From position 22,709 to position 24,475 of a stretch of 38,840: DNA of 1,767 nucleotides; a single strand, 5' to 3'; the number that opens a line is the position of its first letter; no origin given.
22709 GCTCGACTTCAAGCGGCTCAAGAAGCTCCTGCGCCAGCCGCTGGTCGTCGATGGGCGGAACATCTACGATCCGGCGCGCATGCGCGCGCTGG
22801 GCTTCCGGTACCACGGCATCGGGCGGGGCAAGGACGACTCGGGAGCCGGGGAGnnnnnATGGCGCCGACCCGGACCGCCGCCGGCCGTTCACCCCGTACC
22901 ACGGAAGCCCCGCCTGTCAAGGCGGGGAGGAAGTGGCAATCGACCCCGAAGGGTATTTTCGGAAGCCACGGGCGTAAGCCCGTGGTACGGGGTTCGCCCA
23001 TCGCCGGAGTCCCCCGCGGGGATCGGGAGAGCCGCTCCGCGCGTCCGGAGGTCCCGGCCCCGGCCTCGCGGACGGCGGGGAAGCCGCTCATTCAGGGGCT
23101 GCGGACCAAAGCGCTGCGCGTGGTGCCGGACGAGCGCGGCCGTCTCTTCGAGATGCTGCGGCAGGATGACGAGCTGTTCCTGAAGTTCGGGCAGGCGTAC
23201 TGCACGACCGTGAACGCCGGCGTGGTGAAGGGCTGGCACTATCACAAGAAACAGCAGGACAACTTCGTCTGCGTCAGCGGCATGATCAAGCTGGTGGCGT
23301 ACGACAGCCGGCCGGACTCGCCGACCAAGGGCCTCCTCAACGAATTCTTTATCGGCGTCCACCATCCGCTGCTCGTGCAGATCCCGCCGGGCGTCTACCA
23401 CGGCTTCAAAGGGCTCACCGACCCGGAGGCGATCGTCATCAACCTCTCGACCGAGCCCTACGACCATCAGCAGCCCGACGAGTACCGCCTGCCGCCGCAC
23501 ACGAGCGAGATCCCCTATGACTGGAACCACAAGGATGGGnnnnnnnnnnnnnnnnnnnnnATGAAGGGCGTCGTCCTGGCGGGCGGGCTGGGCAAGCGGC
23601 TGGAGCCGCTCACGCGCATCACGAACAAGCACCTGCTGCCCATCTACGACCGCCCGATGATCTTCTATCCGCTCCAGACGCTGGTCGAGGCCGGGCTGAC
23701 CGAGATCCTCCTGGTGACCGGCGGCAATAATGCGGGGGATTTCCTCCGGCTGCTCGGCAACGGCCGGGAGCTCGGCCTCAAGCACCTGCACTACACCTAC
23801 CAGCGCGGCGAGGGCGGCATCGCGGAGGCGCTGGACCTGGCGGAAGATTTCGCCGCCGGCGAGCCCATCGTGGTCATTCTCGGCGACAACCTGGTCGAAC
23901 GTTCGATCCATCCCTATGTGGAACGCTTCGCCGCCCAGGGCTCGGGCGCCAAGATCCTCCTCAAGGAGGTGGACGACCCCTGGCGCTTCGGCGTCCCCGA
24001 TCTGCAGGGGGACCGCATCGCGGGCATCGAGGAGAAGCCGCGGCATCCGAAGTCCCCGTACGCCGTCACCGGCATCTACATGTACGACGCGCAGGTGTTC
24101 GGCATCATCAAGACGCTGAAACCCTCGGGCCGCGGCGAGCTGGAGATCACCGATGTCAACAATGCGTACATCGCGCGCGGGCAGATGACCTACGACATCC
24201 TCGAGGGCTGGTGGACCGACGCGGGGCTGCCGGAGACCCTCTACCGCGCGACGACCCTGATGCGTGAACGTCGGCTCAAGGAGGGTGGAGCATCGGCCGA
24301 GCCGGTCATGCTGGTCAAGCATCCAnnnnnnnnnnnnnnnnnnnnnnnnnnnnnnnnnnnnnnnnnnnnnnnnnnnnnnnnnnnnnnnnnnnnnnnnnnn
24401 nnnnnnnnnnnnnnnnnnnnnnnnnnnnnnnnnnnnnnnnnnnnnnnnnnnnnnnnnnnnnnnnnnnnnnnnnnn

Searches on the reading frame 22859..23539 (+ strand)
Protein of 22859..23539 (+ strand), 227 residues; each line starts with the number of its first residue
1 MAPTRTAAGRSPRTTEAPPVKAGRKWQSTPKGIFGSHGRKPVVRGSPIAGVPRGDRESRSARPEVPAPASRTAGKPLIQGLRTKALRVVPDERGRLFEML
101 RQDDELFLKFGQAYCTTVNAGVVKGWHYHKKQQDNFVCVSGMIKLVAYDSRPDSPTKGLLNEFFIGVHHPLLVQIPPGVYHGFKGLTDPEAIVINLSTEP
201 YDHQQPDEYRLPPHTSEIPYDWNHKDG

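Call 34: find_homologous_proteins(query=window:22859-23539:+, max_evalue=1e-10)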
Query window:22859-23539:+ (227 aa): 7761 proteins with E <= 1e-10 among 8000 candidates; the best 120 are listed.
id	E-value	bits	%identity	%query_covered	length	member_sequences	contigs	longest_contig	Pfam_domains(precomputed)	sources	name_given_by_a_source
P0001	1.2e-94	334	91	68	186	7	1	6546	PF05523.18,PF00908.24,PF14667.13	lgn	-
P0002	1.6e-84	301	83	67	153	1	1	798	PF05523.18,PF00908.24,PF14667.13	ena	-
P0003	2.9e-82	294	80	67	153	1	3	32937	PF05523.18,PF00908.24,PF14667.13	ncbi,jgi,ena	-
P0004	6.9e-82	293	82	66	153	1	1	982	PF05523.18,PF00908.24,PF14667.13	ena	-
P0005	2.0e-81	291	79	67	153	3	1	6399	PF00908.24,PF14667.13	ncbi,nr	ncbi:MAG: dTDP-4-dehydrorhamnose 3,5-epimerase family protein [Candidatus Omnitrophica bacterium]|nr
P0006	2.7e-81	291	81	67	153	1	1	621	PF05523.18,PF00908.24,PF14667.13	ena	-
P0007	1.6e-80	288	79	67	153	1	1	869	PF05523.18,PF00908.24,PF14667.13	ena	-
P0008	1.7e-80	288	81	67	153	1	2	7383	PF05523.18,PF00908.24,PF14667.13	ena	-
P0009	2.1e-80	288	75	69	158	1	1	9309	PF05523.18,PF00908.24,PF14667.13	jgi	jgi:dTDP-4-dehydrorhamnose 3,5-epimerase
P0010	2.5e-80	287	77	68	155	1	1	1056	PF05523.18,PF00908.24,PF14667.13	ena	-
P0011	3.0e-80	287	80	67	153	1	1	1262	PF05523.18,PF00908.24,PF14667.13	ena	-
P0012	3.1e-80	287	80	67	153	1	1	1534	PF05523.18,PF00908.24,PF14667.13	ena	-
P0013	5.1e-80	286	79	67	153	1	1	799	PF05523.18,PF00908.24,PF14667.13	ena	-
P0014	1.2e-79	285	79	67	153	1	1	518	PF05523.18,PF00908.24,PF14667.13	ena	-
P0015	1.3e-79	285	79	67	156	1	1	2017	PF05523.18,PF00908.24,PF14667.13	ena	-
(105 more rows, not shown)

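Call 36: find_encoding_contigs(protein=P0001, flank=4000, max_places=3)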
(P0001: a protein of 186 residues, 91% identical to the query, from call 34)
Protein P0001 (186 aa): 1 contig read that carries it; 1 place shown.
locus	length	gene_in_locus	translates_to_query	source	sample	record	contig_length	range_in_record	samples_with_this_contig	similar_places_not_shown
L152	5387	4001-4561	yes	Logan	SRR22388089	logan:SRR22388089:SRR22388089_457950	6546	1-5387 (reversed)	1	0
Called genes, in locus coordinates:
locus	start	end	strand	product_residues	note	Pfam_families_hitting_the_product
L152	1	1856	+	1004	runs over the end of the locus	?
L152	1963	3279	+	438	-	PF03721:UDPG_MGDP_dh_N, PF00984:UDPG_MGDP_dh, PF03720:UDPG_MGDP_dh_C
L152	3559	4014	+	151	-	PF01467:CTP_transf_like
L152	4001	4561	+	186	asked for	PF00908:dTDP_sugar_isom, PF05523:FdtA (weak), PF14667:Polysacc_synt_C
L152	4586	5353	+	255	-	PF00483:NTP_transferase, PF12804:NTP_transf_3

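Call 43: search_protein_families(library=pfam, max_evalue=0.001, proteins=[window:22859-23539:+])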
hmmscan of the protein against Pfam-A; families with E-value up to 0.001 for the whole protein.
seq(227 aa): 3 families
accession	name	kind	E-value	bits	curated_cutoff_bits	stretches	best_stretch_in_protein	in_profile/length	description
PF00908.23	dTDP_sugar_isom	-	4.4e-15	56.2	27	1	78-222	4-152/168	dTDP-4-dehydrorhamnose 3,5-epimerase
PF14667.12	Polysacc_synt_C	-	1.1e-12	48.5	28.7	1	91-209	3-111/111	Polysaccharide biosynthesis C-terminal domain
PF05523.17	FdtA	-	1.8e-06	28.2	23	1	82-203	4-116/131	WxcM-like, C-terminal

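Call 53: find_encoding_contigs(protein=P0003, flank=10000, max_places=3)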
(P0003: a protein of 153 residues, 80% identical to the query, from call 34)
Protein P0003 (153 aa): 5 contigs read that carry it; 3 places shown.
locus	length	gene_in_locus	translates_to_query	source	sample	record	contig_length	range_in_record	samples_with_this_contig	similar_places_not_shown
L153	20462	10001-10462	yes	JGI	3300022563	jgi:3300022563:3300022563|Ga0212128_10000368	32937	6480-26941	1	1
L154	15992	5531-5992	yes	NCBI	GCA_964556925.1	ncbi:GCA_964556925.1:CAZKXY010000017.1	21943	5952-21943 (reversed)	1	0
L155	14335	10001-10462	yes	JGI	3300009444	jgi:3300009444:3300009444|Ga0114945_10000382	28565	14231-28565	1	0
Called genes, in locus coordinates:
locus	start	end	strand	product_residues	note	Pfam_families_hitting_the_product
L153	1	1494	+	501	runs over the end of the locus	PF01590:GAF, PF13185:GAF_2, PF13492:GAF_3 (weak), PF00990:GGDEF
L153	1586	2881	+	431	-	PF00990:GGDEF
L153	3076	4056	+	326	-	PF00480:ROK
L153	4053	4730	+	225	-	PF00923:TAL_FSA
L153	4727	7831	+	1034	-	PF19838:LptD_2 (faint)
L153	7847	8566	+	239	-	-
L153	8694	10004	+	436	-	PF02737:3HCDH_N (faint), PF03721:UDPG_MGDP_dh_N, PF00984:UDPG_MGDP_dh, PF03720:UDPG_MGDP_dh_C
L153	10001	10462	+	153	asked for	PF00908:dTDP_sugar_isom, PF05523:FdtA (weak), PF14667:Polysacc_synt_C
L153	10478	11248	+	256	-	PF00483:NTP_transferase, PF12804:NTP_transf_3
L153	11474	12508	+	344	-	PF01073:3Beta_HSD, PF01370:Epimerase, PF02719:Polysacc_synt_2, PF04321:RmlD_sub_bind, PF07993:NAD_binding_4, PF13460:NAD_binding_10, PF16363:GDP_Man_Dehyd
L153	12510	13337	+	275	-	PF01370:Epimerase, PF04321:RmlD_sub_bind, PF16363:GDP_Man_Dehyd, PF02719:Polysacc_synt_2 (weak)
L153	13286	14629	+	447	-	PF03446:NAD_binding_2, PF03721:UDPG_MGDP_dh_N, PF00984:UDPG_MGDP_dh, PF03720:UDPG_MGDP_dh_C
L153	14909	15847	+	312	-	PF01073:3Beta_HSD, PF01370:Epimerase, PF02719:Polysacc_synt_2, PF04321:RmlD_sub_bind, PF05368:NmrA, PF07993:NAD_binding_4, PF13460:NAD_binding_10, PF16363:GDP_Man_Dehyd, +2 more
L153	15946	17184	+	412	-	PF01266:DAO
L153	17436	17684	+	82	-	PF01726:LexA_DNA_bind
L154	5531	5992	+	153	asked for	PF00908:dTDP_sugar_isom, PF05523:FdtA (weak), PF14667:Polysacc_synt_C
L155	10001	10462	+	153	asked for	PF00908:dTDP_sugar_isom, PF05523:FdtA (weak), PF14667:Polysacc_synt_C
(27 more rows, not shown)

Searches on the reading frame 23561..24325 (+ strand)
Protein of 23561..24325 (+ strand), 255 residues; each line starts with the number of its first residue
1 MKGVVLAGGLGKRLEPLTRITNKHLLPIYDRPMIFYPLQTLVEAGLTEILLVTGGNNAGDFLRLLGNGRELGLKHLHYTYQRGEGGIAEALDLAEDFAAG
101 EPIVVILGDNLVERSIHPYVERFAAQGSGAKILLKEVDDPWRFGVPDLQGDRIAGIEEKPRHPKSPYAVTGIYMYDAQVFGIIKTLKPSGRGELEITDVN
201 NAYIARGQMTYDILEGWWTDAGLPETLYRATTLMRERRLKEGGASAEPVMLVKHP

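Call 83: find_encoding_contigs(protein=window:23561-24325:+, flank=3000, max_places=10)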
Protein window:23561-24325:+ (255 aa): 2 contigs read that carry it; 2 places shown.
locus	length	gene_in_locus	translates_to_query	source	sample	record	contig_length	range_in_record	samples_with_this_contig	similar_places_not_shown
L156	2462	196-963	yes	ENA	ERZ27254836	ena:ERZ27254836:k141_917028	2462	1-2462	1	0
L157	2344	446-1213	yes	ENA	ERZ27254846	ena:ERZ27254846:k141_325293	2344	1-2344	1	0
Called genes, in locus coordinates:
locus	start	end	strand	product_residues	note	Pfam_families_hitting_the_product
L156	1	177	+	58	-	?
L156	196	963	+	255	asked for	PF00483:NTP_transferase, PF12804:NTP_transf_3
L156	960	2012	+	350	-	PF01073:3Beta_HSD, PF01370:Epimerase, PF02719:Polysacc_synt_2, PF04321:RmlD_sub_bind, PF07993:NAD_binding_4, PF16363:GDP_Man_Dehyd, PF13460:NAD_binding_10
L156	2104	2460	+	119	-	?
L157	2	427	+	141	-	?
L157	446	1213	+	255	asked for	PF00483:NTP_transferase, PF12804:NTP_transf_3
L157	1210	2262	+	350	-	PF01073:3Beta_HSD, PF01370:Epimerase, PF02719:Polysacc_synt_2, PF04321:RmlD_sub_bind, PF07993:NAD_binding_4, PF16363:GDP_Man_Dehyd, PF13460:NAD_binding_10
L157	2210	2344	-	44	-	?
